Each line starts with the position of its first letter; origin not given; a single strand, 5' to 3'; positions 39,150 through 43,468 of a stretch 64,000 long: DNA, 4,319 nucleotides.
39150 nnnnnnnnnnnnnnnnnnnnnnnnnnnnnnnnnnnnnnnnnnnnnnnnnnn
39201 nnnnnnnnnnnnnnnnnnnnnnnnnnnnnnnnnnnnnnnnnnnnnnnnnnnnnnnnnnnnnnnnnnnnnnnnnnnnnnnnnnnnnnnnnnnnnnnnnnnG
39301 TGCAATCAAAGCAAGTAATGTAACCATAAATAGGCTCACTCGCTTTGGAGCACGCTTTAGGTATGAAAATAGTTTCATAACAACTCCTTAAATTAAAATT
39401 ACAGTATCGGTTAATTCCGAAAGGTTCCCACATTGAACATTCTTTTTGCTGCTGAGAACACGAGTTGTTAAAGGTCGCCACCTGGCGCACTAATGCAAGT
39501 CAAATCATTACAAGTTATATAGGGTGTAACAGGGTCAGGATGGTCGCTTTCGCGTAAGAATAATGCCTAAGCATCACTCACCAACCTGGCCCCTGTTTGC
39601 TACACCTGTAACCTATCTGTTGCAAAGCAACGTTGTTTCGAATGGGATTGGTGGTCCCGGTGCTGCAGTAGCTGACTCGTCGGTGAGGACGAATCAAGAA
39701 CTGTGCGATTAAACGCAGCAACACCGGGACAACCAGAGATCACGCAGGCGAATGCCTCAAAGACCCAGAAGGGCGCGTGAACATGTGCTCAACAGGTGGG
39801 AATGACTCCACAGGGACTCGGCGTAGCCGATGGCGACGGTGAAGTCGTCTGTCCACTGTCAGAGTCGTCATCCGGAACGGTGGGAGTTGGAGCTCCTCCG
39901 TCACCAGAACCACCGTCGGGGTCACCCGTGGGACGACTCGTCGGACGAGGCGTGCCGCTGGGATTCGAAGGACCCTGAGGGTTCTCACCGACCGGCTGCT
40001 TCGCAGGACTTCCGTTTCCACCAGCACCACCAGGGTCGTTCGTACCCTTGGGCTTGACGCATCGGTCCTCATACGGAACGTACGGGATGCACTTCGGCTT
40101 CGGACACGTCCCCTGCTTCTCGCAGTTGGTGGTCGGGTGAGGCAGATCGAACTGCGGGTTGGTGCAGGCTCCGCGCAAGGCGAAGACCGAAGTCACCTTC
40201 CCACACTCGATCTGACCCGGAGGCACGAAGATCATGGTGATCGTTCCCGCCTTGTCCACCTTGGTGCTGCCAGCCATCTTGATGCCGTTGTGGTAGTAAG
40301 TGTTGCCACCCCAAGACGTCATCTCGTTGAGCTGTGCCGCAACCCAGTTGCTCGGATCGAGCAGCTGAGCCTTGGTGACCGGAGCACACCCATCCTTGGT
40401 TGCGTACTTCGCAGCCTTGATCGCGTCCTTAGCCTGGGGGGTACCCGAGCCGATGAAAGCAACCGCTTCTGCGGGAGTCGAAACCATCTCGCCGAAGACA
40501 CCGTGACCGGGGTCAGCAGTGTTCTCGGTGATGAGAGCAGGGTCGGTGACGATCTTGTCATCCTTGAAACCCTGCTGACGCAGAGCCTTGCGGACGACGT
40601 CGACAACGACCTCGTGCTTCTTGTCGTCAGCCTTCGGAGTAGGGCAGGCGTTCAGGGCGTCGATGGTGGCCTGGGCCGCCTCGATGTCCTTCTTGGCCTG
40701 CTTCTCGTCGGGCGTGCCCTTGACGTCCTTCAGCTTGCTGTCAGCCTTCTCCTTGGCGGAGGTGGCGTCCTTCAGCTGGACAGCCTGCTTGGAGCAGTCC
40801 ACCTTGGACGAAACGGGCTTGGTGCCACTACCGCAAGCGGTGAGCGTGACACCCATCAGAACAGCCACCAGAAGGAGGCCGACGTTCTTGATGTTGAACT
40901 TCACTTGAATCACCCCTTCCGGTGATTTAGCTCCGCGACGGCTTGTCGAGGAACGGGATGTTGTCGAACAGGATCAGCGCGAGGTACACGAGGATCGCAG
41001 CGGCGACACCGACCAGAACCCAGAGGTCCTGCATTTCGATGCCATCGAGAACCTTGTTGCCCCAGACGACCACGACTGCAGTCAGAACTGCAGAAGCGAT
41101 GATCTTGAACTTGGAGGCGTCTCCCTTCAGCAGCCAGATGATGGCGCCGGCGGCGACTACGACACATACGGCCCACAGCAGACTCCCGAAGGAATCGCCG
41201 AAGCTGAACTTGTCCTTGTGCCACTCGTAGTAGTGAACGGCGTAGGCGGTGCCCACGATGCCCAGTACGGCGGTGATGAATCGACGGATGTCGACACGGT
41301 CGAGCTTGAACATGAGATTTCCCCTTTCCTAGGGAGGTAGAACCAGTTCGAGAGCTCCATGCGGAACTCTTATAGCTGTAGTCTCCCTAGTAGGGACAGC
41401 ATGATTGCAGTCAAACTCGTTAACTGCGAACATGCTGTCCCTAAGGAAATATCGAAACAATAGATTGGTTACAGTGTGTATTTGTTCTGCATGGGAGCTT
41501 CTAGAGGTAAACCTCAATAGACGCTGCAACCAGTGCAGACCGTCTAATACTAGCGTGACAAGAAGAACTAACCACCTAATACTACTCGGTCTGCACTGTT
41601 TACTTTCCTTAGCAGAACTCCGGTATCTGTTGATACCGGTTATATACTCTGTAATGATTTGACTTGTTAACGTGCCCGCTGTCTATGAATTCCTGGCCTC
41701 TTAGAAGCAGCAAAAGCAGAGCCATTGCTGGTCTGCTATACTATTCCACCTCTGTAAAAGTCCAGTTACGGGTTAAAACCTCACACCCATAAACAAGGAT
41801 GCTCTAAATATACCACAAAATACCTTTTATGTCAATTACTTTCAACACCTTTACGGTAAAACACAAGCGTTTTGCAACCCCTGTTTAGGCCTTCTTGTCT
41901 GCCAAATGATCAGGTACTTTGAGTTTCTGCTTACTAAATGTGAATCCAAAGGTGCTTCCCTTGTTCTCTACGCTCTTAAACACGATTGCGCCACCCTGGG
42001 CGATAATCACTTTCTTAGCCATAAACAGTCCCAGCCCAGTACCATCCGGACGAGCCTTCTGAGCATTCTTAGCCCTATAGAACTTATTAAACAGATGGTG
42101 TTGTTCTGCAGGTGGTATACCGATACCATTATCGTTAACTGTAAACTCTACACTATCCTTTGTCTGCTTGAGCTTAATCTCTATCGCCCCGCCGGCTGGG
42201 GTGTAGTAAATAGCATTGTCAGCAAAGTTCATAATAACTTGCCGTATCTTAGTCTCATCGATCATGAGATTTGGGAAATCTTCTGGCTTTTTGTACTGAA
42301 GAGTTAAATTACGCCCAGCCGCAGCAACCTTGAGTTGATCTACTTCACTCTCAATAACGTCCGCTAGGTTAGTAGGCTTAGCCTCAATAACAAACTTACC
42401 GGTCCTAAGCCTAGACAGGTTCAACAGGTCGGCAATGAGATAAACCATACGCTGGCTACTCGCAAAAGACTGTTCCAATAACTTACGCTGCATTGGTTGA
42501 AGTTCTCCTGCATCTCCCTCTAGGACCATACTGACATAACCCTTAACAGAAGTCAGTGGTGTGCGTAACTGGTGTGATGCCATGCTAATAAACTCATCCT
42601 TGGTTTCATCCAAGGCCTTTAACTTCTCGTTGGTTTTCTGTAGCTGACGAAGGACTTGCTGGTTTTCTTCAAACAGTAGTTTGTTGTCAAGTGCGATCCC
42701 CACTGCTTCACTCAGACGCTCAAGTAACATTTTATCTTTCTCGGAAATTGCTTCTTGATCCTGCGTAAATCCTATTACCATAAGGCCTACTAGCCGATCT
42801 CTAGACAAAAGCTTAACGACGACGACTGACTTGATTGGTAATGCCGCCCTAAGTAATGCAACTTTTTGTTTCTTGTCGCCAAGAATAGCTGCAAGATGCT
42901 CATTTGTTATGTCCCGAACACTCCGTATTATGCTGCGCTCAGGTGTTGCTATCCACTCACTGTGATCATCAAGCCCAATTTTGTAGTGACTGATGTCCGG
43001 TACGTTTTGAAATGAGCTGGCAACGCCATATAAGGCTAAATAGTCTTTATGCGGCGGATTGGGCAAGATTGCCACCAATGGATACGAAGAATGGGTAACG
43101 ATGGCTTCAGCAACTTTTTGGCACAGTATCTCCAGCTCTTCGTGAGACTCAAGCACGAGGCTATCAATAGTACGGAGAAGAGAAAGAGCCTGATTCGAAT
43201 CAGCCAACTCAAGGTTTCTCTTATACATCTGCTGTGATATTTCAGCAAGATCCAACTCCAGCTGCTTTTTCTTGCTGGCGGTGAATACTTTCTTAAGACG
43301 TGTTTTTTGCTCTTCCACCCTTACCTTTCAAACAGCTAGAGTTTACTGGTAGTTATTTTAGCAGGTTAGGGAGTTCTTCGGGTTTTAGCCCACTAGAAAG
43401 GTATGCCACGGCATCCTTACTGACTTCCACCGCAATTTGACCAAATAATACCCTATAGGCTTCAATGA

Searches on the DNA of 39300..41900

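Call 76: search_rna_families(source=window, start=39300, end=41900, threshold=evalue, max_evalue=1)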
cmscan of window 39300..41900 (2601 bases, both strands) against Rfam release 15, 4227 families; matches with E-value up to 1: 0.
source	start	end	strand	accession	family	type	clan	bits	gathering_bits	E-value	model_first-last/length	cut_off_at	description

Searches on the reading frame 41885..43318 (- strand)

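Call 74: search_protein_families(library=pfam, proteins=[window:41885-43318:-], max_evalue=0.001)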
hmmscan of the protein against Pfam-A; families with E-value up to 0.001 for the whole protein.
window:41885-43318:- (477 aa): 6 families
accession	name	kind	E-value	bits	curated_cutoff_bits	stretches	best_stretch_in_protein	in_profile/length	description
PF02518.31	HATPase_c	-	8.1e-26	91.1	26.4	1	354-463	2-109/111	Histidine kinase-, DNA gyrase B-, and HSP90-like ATPase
PF00512.31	HisKA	-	1.6e-17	63.7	26.9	1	240-307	2-66/66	His Kinase A (phospho-acceptor) domain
PF13185.12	GAF_2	-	0.00014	22.5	28.6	1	151-211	77-136/136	GAF domain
PF13589.12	HATPase_c_3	-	0.00067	20.1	25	0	360-438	5-84/137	Histidine kinase-, DNA gyrase B-, and HSP90-like ATPase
PF13492.12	GAF_3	-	0.00087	20.1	27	0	159-212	77-129/129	GAF domain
PF01590.32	GAF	-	0.0009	20.2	22.4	0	62-210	2-133/133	GAF domain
